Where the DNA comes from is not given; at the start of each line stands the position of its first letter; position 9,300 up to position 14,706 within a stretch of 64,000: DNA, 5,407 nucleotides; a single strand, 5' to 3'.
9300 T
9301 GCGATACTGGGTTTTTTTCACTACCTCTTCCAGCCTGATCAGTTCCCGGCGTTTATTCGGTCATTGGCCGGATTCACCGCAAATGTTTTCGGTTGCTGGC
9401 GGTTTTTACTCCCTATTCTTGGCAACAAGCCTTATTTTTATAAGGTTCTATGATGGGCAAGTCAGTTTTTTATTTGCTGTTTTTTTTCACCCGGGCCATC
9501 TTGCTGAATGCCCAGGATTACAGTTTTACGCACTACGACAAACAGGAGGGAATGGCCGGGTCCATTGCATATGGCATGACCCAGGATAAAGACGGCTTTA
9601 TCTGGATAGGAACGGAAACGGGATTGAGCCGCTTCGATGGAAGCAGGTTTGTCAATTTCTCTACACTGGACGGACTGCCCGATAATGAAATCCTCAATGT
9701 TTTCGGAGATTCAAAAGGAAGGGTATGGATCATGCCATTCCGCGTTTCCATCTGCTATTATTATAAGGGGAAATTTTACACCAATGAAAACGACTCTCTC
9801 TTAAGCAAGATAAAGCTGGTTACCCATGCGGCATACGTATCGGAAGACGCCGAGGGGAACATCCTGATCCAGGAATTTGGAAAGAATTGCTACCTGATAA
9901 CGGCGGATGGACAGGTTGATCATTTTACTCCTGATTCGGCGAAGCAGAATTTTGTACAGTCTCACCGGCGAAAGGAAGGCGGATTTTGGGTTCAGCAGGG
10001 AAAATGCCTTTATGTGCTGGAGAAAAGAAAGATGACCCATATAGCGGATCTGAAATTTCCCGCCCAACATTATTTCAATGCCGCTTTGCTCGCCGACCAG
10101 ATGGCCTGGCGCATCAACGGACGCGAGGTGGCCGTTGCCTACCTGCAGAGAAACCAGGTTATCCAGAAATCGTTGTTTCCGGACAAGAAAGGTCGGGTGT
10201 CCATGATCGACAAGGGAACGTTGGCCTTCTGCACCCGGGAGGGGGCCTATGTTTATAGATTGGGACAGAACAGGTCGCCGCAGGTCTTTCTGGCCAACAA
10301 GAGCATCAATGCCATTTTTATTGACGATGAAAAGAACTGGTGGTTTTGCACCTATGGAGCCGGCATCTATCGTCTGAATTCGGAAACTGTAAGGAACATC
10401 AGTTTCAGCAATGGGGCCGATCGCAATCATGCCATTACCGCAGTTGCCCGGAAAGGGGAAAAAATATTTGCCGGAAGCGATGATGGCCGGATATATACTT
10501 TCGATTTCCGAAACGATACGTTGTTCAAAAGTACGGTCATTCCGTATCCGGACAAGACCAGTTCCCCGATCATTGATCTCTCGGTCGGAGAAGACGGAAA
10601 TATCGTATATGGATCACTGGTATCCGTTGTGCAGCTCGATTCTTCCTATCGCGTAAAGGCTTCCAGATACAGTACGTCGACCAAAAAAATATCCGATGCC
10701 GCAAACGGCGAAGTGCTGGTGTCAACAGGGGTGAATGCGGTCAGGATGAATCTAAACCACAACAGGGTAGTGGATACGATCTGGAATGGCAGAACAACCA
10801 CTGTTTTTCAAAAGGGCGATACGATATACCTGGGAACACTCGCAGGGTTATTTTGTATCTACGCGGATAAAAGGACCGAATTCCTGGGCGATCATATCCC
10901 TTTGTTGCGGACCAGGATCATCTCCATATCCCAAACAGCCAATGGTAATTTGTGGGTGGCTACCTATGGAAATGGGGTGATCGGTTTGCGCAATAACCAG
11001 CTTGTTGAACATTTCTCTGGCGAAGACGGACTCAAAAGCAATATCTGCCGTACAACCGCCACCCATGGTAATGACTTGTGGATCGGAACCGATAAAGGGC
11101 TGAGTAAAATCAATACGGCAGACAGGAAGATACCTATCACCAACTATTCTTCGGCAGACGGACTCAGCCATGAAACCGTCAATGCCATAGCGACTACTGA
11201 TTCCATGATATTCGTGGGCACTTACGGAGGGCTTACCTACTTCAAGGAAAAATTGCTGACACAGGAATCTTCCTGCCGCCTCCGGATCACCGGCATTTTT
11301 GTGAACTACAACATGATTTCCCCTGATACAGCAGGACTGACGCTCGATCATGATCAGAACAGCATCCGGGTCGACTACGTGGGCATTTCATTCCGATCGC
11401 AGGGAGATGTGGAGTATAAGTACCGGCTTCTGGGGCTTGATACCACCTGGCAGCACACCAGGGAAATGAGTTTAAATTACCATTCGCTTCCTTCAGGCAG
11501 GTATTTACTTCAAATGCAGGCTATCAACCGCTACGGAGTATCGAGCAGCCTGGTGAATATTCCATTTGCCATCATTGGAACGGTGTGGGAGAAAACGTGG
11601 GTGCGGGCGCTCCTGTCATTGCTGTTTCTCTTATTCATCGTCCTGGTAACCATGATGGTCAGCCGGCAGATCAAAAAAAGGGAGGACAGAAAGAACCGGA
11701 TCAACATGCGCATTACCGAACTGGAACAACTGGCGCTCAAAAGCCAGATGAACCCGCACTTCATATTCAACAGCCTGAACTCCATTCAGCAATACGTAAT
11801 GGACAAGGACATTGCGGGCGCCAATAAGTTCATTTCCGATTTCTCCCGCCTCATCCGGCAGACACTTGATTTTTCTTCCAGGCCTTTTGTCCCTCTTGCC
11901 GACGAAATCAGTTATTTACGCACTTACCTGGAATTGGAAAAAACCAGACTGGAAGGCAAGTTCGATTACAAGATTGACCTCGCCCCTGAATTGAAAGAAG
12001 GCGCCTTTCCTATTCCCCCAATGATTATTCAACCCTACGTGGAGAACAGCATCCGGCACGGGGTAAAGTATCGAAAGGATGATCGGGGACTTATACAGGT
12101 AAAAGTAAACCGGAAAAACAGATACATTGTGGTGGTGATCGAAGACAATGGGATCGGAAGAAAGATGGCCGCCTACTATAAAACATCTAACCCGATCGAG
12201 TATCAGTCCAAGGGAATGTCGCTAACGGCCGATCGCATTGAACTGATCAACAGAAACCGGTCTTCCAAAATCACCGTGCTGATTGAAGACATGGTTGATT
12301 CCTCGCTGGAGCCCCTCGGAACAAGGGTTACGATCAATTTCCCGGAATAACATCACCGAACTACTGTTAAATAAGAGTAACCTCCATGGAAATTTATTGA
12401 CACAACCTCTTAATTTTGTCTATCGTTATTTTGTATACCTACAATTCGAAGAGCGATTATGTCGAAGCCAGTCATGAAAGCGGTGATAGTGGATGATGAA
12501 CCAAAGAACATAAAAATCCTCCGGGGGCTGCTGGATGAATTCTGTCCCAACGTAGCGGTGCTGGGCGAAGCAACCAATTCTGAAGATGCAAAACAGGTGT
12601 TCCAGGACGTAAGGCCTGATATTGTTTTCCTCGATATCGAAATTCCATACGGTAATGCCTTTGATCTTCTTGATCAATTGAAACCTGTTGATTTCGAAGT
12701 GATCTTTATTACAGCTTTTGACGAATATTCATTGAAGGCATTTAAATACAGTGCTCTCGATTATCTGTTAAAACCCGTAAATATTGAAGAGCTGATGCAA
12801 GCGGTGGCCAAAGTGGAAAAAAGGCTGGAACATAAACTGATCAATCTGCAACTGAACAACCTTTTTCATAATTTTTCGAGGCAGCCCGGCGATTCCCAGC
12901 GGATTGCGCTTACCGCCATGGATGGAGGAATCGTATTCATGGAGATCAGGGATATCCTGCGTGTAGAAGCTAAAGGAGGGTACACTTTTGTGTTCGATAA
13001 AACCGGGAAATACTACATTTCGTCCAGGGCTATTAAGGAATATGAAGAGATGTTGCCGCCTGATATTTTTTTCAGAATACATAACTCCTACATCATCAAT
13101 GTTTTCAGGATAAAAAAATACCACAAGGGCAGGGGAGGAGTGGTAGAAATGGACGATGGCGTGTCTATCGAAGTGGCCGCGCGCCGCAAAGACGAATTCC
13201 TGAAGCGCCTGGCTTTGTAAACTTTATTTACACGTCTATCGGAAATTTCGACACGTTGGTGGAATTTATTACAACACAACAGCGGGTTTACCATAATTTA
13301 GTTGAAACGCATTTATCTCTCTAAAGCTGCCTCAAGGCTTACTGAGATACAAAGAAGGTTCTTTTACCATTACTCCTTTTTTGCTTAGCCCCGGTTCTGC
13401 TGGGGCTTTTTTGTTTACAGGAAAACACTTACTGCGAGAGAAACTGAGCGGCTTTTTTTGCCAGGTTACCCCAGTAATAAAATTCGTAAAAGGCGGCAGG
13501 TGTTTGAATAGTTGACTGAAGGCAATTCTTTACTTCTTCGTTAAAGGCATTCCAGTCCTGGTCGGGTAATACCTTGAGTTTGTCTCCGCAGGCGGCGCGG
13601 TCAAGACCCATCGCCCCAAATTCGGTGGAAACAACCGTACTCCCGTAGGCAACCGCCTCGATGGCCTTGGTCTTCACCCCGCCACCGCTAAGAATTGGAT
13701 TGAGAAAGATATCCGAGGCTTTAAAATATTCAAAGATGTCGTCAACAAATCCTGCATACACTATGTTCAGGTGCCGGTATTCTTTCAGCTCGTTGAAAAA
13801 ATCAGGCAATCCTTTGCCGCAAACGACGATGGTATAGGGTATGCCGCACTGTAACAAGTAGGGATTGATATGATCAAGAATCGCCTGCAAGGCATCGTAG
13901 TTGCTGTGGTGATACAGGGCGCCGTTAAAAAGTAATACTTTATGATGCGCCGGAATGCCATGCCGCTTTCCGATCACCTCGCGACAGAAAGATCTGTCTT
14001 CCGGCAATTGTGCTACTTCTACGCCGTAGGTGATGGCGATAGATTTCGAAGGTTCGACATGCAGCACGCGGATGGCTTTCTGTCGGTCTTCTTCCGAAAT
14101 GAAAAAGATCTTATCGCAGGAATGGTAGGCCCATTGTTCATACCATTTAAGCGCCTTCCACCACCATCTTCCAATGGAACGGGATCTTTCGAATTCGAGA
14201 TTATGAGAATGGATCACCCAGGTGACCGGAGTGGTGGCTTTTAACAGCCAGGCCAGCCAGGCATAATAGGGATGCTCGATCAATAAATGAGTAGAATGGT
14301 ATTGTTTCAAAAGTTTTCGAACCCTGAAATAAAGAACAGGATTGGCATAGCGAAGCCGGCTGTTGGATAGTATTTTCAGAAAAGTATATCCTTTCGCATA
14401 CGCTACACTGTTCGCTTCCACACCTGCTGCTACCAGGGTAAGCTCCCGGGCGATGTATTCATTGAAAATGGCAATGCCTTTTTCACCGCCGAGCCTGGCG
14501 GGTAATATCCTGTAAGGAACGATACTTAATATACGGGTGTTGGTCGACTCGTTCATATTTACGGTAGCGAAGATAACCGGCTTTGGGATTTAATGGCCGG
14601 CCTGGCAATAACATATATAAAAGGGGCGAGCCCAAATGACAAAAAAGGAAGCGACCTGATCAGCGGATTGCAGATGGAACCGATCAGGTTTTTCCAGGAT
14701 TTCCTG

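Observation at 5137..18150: Two convergent glycan-modification operons (GtrB-like GT2 + YfhO GT-C + GT2/GT4 + three methyltransferases) with an embedded propeller sensor kinase and LytTR regulator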

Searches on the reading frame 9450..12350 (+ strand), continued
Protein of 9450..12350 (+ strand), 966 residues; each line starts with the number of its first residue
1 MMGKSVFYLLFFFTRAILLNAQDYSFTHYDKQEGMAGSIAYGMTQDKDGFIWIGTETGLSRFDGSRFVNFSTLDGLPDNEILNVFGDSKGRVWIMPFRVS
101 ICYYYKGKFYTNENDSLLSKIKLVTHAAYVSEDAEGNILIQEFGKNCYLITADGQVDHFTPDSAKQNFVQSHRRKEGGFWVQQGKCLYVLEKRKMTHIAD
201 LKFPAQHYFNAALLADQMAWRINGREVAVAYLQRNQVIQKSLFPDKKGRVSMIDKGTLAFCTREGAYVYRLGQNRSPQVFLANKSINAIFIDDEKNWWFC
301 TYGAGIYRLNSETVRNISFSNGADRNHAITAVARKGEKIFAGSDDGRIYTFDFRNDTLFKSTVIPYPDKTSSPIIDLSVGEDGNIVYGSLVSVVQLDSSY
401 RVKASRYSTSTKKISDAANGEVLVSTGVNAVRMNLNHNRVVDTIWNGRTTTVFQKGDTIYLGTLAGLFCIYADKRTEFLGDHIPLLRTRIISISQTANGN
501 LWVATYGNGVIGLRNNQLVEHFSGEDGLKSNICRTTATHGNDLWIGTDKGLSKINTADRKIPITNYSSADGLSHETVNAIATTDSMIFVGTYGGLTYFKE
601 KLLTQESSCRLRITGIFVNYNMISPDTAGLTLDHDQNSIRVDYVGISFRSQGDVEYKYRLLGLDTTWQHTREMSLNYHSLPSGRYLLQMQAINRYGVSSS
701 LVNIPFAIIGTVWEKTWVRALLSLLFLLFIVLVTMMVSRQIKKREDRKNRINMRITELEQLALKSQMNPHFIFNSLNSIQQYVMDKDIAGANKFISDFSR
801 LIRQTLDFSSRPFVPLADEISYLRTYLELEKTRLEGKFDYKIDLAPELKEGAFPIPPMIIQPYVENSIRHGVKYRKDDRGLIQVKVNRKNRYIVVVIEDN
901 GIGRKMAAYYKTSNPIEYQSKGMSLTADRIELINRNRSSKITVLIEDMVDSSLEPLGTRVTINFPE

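Call 91: search_protein_families(library=pfam, proteins=[L140:4055-5134:-, L140:5164-6450:-, L140:6447-7634:-, L140:11669-14086:-, L140:14439-15410:+, L140:15417-16535:+, L140:16542-17249:+, L159:12501-13463:+, L159:14699-17167:+, L159:6124-7812:-], max_evalue=0.0001)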
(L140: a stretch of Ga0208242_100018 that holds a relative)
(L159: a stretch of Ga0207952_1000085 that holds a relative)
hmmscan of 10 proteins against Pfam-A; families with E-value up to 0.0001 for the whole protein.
L140:4055-5134:- (359 aa): 1 family
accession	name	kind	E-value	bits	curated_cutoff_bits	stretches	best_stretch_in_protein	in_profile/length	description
PF02350.25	Epimerase_2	-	6.5e-100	334.8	30.6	1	27-332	6-317/347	UDP-N-acetylglucosamine 2-epimerase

L140:5164-6450:- (428 aa): 3 families
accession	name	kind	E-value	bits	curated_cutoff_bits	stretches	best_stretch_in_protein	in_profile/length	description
PF13439.12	Glyco_transf_4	-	2e-07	31.6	28.5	1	106-229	45-168/170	Glycosyltransferase Family 4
PF00534.26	Glycos_transf_1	-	4.9e-06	26.6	26.4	1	243-390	17-156/172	Glycosyl transferases group 1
PF13692.12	Glyco_trans_1_4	-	2.1e-05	25.3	27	1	243-389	3-139/142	Glycosyl transferases group 1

L140:6447-7634:- (395 aa): 5 families
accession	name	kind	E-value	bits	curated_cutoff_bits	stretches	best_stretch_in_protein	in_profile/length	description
PF00534.26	Glycos_transf_1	-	1.8e-20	73.6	26.4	1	202-372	5-171/172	Glycosyl transferases group 1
PF13692.12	Glyco_trans_1_4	-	6.8e-17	62.5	27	1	215-359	4-142/142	Glycosyl transferases group 1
PF13439.12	Glyco_transf_4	-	2.1e-14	54.4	28.5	1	17-191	8-166/170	Glycosyltransferase Family 4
PF13579.12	Glyco_trans_4_4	-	2.2e-09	38.3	29.7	1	16-189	6-157/158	Glycosyl transferase 4-like domain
PF13524.12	Glyco_trans_1_2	-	2.2e-06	28.1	25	1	242-383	13-138/144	Glycosyl transferase-like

L140:11669-14086:- (805 aa): 1 family
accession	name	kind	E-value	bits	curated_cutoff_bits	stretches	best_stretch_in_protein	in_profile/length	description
PF09586.16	YfhO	-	1e-07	31.2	28.5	1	701-778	755-832/835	Bacterial membrane protein YfhO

L140:14439-15410:+ (323 aa): 1 family
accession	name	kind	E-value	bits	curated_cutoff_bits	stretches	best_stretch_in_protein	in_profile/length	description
PF13557.12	Phenol_MetA_deg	-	4.2e-24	86.4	22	1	33-284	1-242/242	Putative MetA-pathway of phenol degradation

L140:15417-16535:+ (372 aa): 2 families
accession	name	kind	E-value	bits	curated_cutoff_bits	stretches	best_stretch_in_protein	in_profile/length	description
PF00583.31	Acetyltransf_1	-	1.7e-08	35.2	20.7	0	243-354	27-111/116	Acetyltransferase (GNAT) family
PF13508.13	Acetyltransf_7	-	2.2e-05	25.2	27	0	277-356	28-79/84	Acetyltransferase (GNAT) domain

L140:16542-17249:+ (235 aa): 2 families
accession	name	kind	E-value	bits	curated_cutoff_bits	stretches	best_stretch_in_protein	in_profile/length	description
PF04452.19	Methyltrans_RNA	-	2.1e-42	144.9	23.9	1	76-227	5-161/165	RNA methyltransferase domain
PF20260.4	PUA_4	-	5.3e-12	46.1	23.9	1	19-64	2-47/48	RNA methyltransferase PUA domain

L159:12501-13463:+ (320 aa): 2 families
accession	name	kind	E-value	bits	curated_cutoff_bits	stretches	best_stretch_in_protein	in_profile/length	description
PF01571.26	GCV_T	-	4.8e-21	75.6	25.6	1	22-214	48-253/255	Aminomethyltransferase folate-binding domain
PF08669.17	GCV_T_C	-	6.6e-07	29.6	25.9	1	241-319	1-80/80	Glycine cleavage T-protein C-terminal barrel domain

L159:14699-17167:+ (822 aa): 1 family
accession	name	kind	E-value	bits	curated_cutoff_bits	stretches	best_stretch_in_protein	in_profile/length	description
PF09586.16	YfhO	-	4.4e-10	39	28.5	1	696-790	741-835/835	Bacterial membrane protein YfhO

L159:6124-7812:- (562 aa): 3 families
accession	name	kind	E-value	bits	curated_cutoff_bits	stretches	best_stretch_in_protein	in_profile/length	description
PF00587.30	tRNA-synt_2b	-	1.2e-27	97.5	29.3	1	97-452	6-179/179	tRNA synthetase class II core domain (G, H, P, S and T)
PF04073.20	tRNA_edit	-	4.8e-22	78.8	25.5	1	255-364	1-114/123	Aminoacyl-tRNA editing domain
PF03129.25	HGTP_anticodon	-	4e-17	62.6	21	1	469-561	2-93/94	Anticodon binding domain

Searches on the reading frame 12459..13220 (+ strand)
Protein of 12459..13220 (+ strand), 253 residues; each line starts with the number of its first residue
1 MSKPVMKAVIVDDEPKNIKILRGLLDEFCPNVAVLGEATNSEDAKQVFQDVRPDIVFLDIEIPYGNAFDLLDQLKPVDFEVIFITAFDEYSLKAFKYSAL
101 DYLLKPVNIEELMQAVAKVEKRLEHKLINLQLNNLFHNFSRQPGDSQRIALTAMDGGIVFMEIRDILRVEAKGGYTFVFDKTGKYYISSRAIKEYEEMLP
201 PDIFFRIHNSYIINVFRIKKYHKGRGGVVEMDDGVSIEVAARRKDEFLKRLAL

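Call 3: search_protein_families(library=pfam, proteins=[window:12459-13220:+], max_evalue=0.01)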
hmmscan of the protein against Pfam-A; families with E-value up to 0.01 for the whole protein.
window:12459-13220:+ (253 aa): 2 families
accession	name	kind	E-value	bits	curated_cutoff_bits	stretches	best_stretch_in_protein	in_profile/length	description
PF00072.30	Response_reg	-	2.9e-18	66.5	30.2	1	9-116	2-110/111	Response regulator receiver domain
PF04397.21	LytTR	-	7.2e-16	58.6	22.6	1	157-251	2-97/98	LytTr DNA-binding domain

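Call 4: search_protein_families(library=ncbifam, proteins=[window:12459-13220:+], max_evalue=0.01)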
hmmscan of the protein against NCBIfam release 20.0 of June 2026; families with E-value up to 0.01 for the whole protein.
window:12459-13220:+ (253 aa): 74 families (the best 25 are shown)
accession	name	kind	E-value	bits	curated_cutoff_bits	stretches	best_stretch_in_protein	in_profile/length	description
NF008677.0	PRK11697.1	equivalog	1.1e-31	110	246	1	6-242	2-226/238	two-component system response regulator BtsR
NF010684.1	PRK14084.1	equivalog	1.1e-28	100.6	375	1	6-220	1-219/254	response regulator transcription factor LytR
TIGR02875.1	spore_0_A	equivalog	6.8e-13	48.4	200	1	6-124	3-126/262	sporulation transcription factor Spo0A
NF007935.0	PRK10651.1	equivalog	3e-12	46.2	250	1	7-119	8-123/216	two-component system response regulator NarL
NF008469.0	PRK11361.1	equivalog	4.3e-12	45.5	714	1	5-118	4-118/461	acetoacetate metabolism transcriptional regulator AtoC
NF052445.1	RespRegMctR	equivalog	1.9e-11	43.8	300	1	6-121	2-120/205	two-component system response regulator MctR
NF001965.0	PRK00742.1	subfamily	3.7e-11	42.8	293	1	6-135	4-135/357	chemotaxis-specific protein-glutamate methyltransferase CheB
NF045944.1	ResRegRpaBCyano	equivalog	3.8e-11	42.8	330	1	9-126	1-118/229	response regulator transcription factor RpaB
NF007419.0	PRK09958.1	equivalog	1.2e-10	41.4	251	1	6-86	1-81/204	acid-sensing system DNA-binding response regulator EvgA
NF011896.0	PRK15369.1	equivalog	3.1e-10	40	242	1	6-134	4-133/211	two component system response regulator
NF047785.1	respo_reg_MadR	equivalog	3.4e-10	39.6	300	1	7-121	2-122/209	MadR family response regulator transcription factor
NF041367.1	CheY_Halo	equivalog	7e-10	39.3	200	1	9-119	2-113/114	chemotaxis protein CheY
TIGR01387.1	cztR_silR_copR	subfamily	2.2e-09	37.3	279.2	1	9-153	2-150/218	heavy metal response regulator transcription factor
NF007135.0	PRK09581.1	equivalog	5.1e-09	35.4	474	1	8-117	5-117/457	PleD family two-component system response regulator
NF051850.1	RespRegRprY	equivalog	5.9e-09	35.7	370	1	19-129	18-129/234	response regulator transcription factor RprY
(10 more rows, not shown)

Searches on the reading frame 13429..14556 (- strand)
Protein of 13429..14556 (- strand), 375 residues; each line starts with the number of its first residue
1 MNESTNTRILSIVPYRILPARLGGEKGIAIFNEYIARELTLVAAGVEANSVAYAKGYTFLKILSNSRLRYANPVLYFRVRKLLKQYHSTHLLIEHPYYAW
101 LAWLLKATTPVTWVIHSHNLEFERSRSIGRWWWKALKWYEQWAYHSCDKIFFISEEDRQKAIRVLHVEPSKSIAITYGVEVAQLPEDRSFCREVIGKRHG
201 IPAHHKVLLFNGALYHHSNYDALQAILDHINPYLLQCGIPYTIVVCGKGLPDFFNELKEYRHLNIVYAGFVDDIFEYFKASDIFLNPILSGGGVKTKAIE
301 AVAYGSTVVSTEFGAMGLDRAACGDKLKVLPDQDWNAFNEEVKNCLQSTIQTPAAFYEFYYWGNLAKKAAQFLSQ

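Call 3: search_protein_families(library=pfam, proteins=[window:13429-14556:-], max_evalue=0.01)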
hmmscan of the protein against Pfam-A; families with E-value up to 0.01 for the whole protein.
window:13429-14556:- (375 aa): 4 families
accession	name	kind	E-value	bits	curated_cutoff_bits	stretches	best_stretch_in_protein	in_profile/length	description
PF13692.12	Glyco_trans_1_4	-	7.5e-17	62.4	27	1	206-347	2-141/142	Glycosyl transferases group 1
PF13439.12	Glyco_transf_4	-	1.9e-11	44.7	28.5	1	64-181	49-168/170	Glycosyltransferase Family 4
PF13579.12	Glyco_trans_4_4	-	4.3e-08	34.1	29.7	1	69-175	53-155/158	Glycosyl transferase 4-like domain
PF00534.26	Glycos_transf_1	-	5.1e-07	29.8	26.4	1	196-348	6-158/172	Glycosyl transferases group 1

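Call 4: search_protein_families(library=ncbifam, proteins=[window:13429-14556:-], max_evalue=0.01)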
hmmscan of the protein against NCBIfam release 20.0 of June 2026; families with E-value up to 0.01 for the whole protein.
window:13429-14556:- (375 aa): 4 families
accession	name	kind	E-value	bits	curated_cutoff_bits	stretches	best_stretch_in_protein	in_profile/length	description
TIGR03087.1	stp1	hypoth_equivalog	2.2e-10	40.3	316.65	1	136-348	162-362/397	TIGR03087 family PEP-CTERM/XrtA system glycosyltransferase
NF047684.1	TeichurnBiosyTuaC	equivalog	2.5e-08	33.3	550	1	137-353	156-359/391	teichuronic acid biosynthesis protein TuaC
TIGR02149.1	glgA_Coryne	subfamily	2.3e-07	30.3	302.4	1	30-316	20-318/391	glycogen synthase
TIGR03088.1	stp2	hypoth_equivalog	0.00019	20.6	409.05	1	161-346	151-336/374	TIGR03088 family PEP-CTERM/XrtA system glycosyltransferase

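Call 85: search_solved_structures(query=window:13429-14556:-, max_evalue=0.01)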
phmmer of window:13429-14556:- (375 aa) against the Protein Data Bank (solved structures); distinct sequences matched with E-value up to 0.01: 0.
